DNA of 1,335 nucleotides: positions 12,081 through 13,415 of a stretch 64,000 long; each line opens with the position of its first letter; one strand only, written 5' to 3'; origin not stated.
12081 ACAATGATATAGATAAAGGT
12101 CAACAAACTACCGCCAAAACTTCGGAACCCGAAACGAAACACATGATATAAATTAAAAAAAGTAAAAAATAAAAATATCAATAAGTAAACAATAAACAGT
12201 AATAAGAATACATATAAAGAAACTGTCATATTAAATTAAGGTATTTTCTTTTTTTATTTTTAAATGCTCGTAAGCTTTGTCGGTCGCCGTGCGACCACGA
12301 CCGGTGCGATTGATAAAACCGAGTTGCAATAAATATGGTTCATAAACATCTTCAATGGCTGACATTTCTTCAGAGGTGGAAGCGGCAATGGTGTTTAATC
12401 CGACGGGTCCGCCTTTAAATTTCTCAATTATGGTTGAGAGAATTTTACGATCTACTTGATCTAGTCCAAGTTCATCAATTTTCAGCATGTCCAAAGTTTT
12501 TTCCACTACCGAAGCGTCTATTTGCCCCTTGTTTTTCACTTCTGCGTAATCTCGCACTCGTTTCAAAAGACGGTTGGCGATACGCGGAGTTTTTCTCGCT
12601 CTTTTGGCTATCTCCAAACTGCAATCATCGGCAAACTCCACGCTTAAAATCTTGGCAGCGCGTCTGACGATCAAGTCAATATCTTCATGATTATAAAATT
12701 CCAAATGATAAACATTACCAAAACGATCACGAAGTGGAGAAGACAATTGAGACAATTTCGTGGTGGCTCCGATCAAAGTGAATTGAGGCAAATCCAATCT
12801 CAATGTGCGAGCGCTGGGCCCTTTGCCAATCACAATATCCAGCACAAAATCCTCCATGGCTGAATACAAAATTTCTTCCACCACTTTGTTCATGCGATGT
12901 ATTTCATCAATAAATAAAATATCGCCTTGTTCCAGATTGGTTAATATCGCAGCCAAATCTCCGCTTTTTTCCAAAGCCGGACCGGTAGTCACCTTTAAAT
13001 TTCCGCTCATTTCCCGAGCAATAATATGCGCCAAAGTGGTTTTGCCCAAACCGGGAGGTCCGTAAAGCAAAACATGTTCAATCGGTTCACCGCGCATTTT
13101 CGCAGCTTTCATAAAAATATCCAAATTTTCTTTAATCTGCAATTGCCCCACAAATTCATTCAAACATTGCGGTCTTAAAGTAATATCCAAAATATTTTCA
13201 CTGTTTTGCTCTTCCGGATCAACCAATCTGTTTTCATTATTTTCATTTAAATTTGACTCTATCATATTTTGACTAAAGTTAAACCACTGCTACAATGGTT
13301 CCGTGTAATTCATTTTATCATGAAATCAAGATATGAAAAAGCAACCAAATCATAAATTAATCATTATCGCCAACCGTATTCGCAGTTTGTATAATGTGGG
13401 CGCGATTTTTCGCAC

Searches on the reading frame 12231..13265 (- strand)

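Call 16: search_protein_families(library=pfam, proteins=[window:12231-13265:-], max_evalue=0.001)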
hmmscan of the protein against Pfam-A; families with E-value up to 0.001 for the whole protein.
window:12231-13265:- (344 aa): 15 families
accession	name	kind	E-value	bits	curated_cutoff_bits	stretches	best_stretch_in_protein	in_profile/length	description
PF05496.18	RuvB_N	-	4.2e-78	261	27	1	30-188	1-159/159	Holliday junction DNA helicase RuvB P-loop domain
PF17864.7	AAA_lid_4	-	1.9e-28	98.5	27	1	191-264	1-74/74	RuvB AAA lid domain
PF05491.19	RuvB_C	-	2.1e-27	95.3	24.7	1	265-336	1-72/72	RuvB C-terminal winged helix domain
PF00004.35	AAA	-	5.7e-21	75.8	21.2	1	65-188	1-129/131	ATPase family associated with various cellular activities (AAA)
PF07728.20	AAA_5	-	1.4e-11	45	22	1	64-182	1-139/139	AAA domain (dynein-related subfamily)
PF13191.12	AAA_16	-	1.7e-05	25.8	32.6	1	56-89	19-51/167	AAA ATPase domain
PF13173.12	AAA_14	-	2.8e-05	24.6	27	1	65-139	5-88/129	AAA domain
PF01078.27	Mg_chelatase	-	7.6e-05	22.6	20.3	0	63-83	23-43/207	Magnesium chelatase, subunit ChlI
PF20720.3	nSTAND3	-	8.4e-05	22.7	27.2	1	63-122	18-74/155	Novel STAND NTPase 3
PF00910.28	RNA_helicase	-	8.6e-05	23.4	21.5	1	65-134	1-65/105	RNA helicase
PF06068.19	TIP49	-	0.00013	21.7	23.8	0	36-91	24-79/347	TIP49 P-loop domain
PF00493.29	MCM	-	0.00024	20.7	23.3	0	54-144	51-152/224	MCM P-loop domain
PF03266.21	NTPase_1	-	0.00029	21.2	23.9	0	64-92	1-30/168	NTPase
PF07726.17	AAA_3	-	0.00063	20.1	27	0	64-91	1-28/131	ATPase family associated with various cellular activities (AAA)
PF00931.28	NB-ARC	-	0.00064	19.5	23.5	0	59-86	15-42/248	NB-ARC domain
